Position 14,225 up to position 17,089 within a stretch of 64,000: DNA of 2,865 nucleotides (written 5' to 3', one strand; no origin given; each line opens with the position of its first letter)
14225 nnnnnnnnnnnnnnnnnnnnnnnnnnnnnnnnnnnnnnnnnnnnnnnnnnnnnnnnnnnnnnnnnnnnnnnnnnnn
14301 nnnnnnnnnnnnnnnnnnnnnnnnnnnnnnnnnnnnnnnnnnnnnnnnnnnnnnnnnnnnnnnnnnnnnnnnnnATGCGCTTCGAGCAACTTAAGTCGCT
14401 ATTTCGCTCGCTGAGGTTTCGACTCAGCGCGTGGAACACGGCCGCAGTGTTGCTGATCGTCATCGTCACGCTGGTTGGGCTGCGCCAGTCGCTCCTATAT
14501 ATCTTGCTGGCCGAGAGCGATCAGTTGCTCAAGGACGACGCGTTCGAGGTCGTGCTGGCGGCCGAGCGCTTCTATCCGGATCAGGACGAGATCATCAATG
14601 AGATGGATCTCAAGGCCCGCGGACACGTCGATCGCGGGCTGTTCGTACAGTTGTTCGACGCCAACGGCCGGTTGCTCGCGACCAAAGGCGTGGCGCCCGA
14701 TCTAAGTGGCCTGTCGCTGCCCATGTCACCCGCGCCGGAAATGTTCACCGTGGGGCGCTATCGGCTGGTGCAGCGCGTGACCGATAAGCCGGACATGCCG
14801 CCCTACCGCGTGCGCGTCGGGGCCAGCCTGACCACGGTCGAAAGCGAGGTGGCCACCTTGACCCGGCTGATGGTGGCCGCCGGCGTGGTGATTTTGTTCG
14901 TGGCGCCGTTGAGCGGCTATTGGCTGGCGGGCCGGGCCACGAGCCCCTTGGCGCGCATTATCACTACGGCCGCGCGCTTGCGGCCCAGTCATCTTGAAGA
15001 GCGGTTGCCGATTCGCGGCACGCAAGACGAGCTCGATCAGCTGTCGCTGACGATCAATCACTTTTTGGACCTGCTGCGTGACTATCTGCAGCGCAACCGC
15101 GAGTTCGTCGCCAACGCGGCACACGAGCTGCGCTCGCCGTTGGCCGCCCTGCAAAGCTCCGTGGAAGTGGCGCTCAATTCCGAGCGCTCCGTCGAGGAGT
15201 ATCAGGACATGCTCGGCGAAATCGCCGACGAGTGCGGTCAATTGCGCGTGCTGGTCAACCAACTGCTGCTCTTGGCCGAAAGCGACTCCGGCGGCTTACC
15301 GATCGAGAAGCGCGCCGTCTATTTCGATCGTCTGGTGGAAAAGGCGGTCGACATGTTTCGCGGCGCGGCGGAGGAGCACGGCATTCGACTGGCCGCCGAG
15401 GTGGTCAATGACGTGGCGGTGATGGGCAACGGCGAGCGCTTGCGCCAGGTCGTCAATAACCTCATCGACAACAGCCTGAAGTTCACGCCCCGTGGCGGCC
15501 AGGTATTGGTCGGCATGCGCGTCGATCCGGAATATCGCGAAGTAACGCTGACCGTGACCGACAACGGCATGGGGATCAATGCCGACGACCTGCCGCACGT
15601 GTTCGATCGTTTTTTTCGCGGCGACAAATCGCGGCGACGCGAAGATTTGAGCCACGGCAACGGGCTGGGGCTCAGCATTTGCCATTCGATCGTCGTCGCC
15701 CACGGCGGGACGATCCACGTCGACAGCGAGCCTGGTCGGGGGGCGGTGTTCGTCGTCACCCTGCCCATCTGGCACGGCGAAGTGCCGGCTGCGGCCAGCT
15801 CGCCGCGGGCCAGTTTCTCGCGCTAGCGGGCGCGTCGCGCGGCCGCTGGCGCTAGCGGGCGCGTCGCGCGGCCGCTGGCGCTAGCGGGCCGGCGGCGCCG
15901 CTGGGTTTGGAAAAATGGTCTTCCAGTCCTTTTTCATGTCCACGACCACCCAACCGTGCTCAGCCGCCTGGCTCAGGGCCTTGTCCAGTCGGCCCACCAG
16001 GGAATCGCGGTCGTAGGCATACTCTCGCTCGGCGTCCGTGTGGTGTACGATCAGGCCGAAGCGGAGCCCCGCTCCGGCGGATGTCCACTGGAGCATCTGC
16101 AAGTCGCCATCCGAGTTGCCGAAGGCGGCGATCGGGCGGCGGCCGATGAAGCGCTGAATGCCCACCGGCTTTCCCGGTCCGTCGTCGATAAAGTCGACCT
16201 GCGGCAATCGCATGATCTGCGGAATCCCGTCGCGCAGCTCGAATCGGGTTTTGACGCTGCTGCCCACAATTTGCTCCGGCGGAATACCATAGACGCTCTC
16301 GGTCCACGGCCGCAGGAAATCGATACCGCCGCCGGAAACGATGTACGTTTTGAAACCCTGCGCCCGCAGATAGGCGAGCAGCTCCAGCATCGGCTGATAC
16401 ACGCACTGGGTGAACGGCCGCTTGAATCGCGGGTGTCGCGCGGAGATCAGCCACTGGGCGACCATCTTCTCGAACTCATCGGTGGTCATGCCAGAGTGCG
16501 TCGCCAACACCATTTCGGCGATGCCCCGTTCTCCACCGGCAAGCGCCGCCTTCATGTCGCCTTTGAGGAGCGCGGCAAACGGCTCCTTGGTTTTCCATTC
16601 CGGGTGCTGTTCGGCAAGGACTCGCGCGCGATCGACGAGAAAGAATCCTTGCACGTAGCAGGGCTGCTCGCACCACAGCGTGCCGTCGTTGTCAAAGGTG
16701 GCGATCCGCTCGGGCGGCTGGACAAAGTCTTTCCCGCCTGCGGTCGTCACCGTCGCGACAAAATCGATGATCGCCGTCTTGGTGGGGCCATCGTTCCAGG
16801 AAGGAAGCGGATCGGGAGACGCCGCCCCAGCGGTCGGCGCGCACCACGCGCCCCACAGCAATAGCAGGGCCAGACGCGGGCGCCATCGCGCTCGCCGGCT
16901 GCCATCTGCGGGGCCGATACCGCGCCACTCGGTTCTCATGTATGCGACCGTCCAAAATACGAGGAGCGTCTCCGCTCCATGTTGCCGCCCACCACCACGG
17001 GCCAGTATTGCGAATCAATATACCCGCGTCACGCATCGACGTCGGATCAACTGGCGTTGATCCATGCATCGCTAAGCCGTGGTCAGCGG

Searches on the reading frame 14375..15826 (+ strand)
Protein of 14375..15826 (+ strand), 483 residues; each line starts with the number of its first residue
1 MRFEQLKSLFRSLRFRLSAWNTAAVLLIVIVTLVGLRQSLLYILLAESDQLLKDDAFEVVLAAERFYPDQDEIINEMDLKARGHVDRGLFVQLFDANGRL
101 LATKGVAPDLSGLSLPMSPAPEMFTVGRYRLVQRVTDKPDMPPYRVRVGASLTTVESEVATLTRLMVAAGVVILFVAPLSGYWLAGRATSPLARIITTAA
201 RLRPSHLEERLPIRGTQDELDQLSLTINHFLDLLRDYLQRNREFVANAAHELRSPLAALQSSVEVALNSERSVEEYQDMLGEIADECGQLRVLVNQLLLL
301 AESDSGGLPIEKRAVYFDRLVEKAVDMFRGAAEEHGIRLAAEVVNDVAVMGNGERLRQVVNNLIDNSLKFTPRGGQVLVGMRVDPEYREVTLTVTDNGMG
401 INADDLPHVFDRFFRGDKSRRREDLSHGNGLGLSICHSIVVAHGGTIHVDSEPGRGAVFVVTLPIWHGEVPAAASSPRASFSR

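Call 3: search_protein_families(library=ncbifam, proteins=[window:14375-15826:+])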
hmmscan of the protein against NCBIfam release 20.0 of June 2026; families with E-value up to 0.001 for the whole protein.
window:14375-15826:+ (483 aa): 86 families (the best 25 are shown)
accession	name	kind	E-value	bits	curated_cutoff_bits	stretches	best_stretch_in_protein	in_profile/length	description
TIGR01386.1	cztS_silS_copS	subfamily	1.1e-72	245.5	292.55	1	11-464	2-457/457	heavy metal sensor histidine kinase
NF041735.1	hist_kin_RppB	equivalog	1.1e-58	199.1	400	2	239-464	214-438/438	two-component system sensor histidine kinase RppB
NF033092.0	HK_WalK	equivalog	4.4e-56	190.7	725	2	240-465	371-594/594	cell wall metabolism sensor histidine kinase WalK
NF046044.1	PnpS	equivalog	4.9e-55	187.1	400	1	228-464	157-390/390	two-component system histidine kinase PnpS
NF012163.2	BaeS_SmeS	equivalog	8e-55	186.6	500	1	168-464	168-457/457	sensor histidine kinase efflux regulator BaeS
NF045903.1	CuHisKinLciSLeg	equivalog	4.7e-52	177.6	700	1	178-463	76-356/357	copper-responsive two-component system sensor histidine kinase LciS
NF007345.0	PRK09835.1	subfamily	3.4e-51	174.3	423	1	162-464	183-479/482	Cu(+)/Ag(+) sensor histidine kinase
TIGR02966.1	phoR_proteo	equivalog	3.2e-50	171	334.2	1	234-462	107-332/333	phosphate regulon sensor histidine kinase PhoR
NF040691.1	MtrAB_MtrB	equivalog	1.7e-49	169.2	450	1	137-468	161-495/507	MtrAB system histidine kinase MtrB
NF007837.0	PRK10549.1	equivalog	1.5e-48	165.7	603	1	175-466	175-459/466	envelope stress sensor histidine kinase BaeS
NF008312.0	PRK11100.1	equivalog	1.2e-41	143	356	1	147-464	165-473/477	two-component system sensor histidine kinase CreC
NF006800.0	PRK09303.1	equivalog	3.4e-41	141.4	342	1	232-468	142-380/383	histidine kinase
TIGR02956.1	TMAO_torS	equivalog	5.1e-40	137.4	676.5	1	243-473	466-690/967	TMAO reductase system sensor histidine kinase/response regulator TorS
NF008468.0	PRK11360.1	equivalog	1.4e-39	136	646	1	243-468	398-611/616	two-component system sensor histidine kinase AtoS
NF007898.0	PRK10604.1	equivalog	3.6e-36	125.3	478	1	192-468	164-426/433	two-component system sensor histidine kinase RstB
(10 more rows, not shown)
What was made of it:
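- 14375..15826 (+): Sensor histidine kinase: two transmembrane segments, a periplasmic domain of about 115 aa (residues ~46-160), HAMP, HisKA and HATPase. TIGR01386 245.5 bits, below the cut-off of 292.55 (call 3).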

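Call 43: search_solved_structures(query=window:14375-15826:+, max_evalue=0.01, show_alignments=0)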
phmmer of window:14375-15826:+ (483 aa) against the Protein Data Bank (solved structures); distinct sequences matched with E-value up to 0.01: 72 (the best 60 are shown).
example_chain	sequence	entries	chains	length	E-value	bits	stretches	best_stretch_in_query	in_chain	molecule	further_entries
6paj_A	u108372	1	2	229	3.4e-35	124.9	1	239-464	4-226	Sensor protein SrrB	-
7zp0_A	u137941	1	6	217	6.2e-35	124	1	245-464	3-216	Sensor protein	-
5c93_A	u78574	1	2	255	8.4e-32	113.7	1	241-465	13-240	Histidine kinase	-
4u7n_A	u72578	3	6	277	9.2e-32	113.5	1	241-465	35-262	Histidine protein kinase sensor protein | Histidine kinase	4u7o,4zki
4i5s_A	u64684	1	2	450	2.7e-30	108.7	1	240-465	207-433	Putative histidine kinase CovS; VicK-like protein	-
7z8n_A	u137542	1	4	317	2e-29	105.9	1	228-464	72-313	Histidine kinase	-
2c2a_A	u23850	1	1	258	3.1e-29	105.2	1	231-464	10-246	SENSOR HISTIDINE KINASE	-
5uht_A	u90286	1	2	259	3.1e-29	105.2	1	231-464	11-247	Sensor histidine kinase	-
3dge_A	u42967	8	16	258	3.1e-29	105.2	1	231-464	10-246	Sensor protein | Histidine kinase | Sensor histidine kinase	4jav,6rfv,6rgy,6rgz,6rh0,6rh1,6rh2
6azr_A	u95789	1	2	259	3.1e-29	105.2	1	231-464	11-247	Sensor histidine kinase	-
4jas_A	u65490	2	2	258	3e-28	102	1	231-464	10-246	Histidine kinase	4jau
6rh7_A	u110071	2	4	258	7.7e-28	100.6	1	231-464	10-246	Sensor histidine kinase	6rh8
4q20_A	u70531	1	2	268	5.8e-27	97.7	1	239-465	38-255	Sensor protein DivL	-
8u4x_A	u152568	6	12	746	1.2e-24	90.1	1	240-467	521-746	histidine kinase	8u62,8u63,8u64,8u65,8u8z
3sl2_A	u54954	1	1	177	5.3e-24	88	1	319-465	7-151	Sensor histidine kinase yycG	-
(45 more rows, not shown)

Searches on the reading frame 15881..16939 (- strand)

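Call 3: search_protein_families(library=ncbifam, proteins=[window:15881-16939:-])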
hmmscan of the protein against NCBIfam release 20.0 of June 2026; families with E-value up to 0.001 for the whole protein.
window:15881-16939:- (352 aa): 1 family
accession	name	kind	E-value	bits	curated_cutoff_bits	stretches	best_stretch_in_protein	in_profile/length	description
TIGR01488.1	HAD-SF-IB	subfamily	0.00063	19.7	45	0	81-283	3-174/177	HAD-IB family phosphatase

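Call 10: search_protein_families(library=pfam, proteins=[window:15881-16939:-])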
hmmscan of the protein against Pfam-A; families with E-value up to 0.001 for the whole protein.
window:15881-16939:- (352 aa): 2 families
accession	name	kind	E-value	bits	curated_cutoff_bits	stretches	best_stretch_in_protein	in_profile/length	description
PF12710.13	HAD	-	2.7e-13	51.2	27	1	80-284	1-189/189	haloacid dehalogenase-like hydrolase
PF00702.32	Hydrolase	-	2.1e-05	25.4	26.4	1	79-218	3-136/191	haloacid dehalogenase-like hydrolase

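Call 89: search_protein_families(library=pfam, proteins=[window:15881-16939:-], max_evalue=0.001)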
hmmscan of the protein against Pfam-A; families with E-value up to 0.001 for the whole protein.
window:15881-16939:- (352 aa): 2 families
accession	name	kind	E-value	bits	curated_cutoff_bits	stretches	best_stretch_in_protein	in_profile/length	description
PF12710.13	HAD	-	2.7e-13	51.2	27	1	80-284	1-189/189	haloacid dehalogenase-like hydrolase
PF00702.32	Hydrolase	-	2.1e-05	25.4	26.4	1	79-218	3-136/191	haloacid dehalogenase-like hydrolase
